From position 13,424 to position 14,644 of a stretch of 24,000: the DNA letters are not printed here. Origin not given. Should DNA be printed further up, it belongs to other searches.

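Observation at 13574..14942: GGDEF cyclase plus an unknown co-transcribed partner in an archaeal gene neighbourhood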

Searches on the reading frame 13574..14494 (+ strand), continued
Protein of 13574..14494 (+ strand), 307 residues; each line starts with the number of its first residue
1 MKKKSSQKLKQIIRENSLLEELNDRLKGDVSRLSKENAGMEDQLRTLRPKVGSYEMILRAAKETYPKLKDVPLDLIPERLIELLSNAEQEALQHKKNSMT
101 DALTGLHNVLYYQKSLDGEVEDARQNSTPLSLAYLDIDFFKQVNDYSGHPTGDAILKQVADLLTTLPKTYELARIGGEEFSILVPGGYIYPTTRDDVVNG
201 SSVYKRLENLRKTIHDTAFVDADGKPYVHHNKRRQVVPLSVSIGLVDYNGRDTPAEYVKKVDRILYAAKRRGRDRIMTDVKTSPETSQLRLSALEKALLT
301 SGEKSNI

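Call 61: search_solved_structures(query=window:13574-14494:+, max_evalue=1e-10, show_alignments=3)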
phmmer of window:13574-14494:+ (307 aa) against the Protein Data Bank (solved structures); distinct sequences matched with E-value up to 1e-10: 40.
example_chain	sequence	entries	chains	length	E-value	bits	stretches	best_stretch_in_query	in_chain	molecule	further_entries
5m3c_A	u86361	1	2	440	3.1e-20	76.4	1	101-279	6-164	Diguanylate cyclase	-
1w25_A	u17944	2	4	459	1.2e-18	71.2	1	96-277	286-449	STALKED-CELL DIFFERENTIATION CONTROLLING PROTEIN | RESPONSE REGULATOR PLED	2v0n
2wb4_A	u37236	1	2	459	1.2e-18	71.2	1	96-277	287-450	DIGUANYLATE CYCLASE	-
9g86_A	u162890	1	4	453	1.3e-18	71.1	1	96-277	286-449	Response regulator PleD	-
9g85_A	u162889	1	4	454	1.3e-18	71.1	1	96-277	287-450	Response regulator PleD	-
6zxb_A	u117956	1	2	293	6.2e-18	68.9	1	93-194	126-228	Putative GGDEF/response regulator receiver domain protein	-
6zxc_A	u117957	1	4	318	8e-18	68.5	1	93-194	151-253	Putative GGDEF/response regulator receiver domain protein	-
6zxm_A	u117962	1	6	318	1.4e-17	67.7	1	93-194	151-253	Putative GGDEF/response regulator receiver domain protein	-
3i5c_A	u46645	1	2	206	1.1e-16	64.8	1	80-276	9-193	Fusion of General control protein GCN4 and WSPR response regulator protein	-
6tts_A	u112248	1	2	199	1.3e-16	64.6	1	95-277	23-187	GGDEF diguanylate cyclase DgcB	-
7e6g_A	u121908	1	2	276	1.6e-16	64.3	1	93-276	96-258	Putative GGDEF domain protein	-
3ign_A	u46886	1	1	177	2.4e-16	63.7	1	95-185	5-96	Diguanylate cyclase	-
4zve_A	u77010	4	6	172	1.2e-15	61.4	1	101-276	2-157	Diguanylate cyclase DosC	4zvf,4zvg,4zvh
6ttr_A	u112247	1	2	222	1.6e-15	61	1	91-197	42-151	GGDEF diguanylate cyclase DgcB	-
4zmm_A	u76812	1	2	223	3e-15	60.1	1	88-184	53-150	diguanylate cyclase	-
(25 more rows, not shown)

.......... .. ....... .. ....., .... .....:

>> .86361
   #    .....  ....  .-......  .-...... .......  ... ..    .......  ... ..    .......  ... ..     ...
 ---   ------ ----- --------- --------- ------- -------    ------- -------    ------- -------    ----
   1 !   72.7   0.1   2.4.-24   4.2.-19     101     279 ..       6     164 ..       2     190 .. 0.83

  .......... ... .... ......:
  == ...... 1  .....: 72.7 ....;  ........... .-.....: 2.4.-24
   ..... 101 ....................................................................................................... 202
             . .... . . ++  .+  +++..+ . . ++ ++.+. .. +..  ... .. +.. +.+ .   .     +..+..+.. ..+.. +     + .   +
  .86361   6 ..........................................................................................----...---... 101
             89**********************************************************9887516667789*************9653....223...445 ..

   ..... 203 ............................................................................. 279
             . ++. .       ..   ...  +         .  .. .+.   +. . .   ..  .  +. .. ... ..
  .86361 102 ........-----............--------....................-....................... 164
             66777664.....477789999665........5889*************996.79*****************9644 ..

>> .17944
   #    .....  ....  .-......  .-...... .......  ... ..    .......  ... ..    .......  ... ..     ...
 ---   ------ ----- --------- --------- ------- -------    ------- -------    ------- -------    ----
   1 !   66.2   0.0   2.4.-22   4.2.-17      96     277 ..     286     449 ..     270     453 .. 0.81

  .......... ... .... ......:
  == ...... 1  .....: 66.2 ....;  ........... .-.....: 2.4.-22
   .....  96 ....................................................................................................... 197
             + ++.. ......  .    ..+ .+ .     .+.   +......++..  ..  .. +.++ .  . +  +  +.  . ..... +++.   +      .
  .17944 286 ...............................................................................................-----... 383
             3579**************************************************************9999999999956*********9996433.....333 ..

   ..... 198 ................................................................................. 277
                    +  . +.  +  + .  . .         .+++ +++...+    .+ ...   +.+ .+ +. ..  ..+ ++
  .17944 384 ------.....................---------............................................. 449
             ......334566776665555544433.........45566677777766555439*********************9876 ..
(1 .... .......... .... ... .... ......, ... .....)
